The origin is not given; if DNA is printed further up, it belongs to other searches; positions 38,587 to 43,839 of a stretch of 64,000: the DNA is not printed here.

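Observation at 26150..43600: The giant ORF is a head-to-tail concatenation of at least seven complete 'cap + GLUG-helix' units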

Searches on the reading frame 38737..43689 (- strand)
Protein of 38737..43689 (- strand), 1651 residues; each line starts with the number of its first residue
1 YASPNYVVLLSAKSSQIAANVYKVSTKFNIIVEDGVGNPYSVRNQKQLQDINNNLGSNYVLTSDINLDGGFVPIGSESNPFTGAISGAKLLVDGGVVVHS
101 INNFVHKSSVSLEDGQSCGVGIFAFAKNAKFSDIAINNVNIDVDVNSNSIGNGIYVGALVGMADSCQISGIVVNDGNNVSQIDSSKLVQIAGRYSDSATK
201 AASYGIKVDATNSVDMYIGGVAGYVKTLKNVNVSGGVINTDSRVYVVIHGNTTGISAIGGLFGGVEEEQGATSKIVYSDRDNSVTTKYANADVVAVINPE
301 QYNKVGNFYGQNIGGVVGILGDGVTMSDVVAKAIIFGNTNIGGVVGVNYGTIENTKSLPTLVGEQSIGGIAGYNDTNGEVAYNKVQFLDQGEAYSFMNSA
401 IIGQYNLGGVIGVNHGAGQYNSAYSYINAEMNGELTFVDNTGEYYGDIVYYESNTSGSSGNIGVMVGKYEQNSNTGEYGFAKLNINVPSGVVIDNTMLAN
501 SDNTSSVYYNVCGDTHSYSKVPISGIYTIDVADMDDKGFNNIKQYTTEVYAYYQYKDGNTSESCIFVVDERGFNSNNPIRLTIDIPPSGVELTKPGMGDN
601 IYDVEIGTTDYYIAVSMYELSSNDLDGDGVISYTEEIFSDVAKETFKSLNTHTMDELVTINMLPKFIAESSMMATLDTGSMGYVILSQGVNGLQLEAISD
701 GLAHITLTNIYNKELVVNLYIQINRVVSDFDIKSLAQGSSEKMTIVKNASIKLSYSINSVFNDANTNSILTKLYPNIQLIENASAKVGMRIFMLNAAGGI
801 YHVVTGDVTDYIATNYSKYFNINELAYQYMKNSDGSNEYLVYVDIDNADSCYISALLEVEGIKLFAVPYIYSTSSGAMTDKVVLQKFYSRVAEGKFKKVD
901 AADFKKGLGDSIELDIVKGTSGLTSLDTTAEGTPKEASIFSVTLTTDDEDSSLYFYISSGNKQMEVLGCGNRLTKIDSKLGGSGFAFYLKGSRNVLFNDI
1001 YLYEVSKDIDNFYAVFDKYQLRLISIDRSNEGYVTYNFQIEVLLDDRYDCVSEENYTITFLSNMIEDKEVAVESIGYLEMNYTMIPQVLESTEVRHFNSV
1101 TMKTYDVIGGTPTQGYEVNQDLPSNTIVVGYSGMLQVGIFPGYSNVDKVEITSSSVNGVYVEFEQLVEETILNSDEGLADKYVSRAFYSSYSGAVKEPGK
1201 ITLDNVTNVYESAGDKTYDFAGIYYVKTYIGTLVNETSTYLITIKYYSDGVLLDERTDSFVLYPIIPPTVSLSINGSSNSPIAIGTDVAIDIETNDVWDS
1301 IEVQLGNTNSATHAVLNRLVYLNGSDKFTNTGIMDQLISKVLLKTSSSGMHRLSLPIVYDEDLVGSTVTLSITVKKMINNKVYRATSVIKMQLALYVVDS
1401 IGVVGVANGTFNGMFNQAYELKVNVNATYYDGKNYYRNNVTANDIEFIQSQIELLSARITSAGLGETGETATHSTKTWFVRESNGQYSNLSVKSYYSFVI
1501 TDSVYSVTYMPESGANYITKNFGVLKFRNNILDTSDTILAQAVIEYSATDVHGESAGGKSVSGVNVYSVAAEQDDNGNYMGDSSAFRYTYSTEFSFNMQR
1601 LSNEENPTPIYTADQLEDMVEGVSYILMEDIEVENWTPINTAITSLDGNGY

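Call 9: search_protein_families(library=pfam, proteins=[window:38737-43689:-], max_evalue=10)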
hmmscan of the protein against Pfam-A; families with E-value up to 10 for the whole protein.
window:38737-43689:- (1651 aa): 1 family
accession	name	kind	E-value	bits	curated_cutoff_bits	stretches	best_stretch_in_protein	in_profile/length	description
PF08863.15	YolD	-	0.77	10.3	27.5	1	1412-1456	33-77/94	YolD-like protein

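Call 26: search_protein_families(library=ncbifam, proteins=[window:38737-43689:-], max_evalue=1)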
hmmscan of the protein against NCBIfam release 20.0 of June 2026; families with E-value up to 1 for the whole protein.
window:38737-43689:- (1651 aa): 1 family
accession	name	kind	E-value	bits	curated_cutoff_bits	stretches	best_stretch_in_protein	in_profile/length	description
NF040499.1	Bdr_N_group1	subfamily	0.43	10.4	40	1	1433-1453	25-45/52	Bdr family repetitive protein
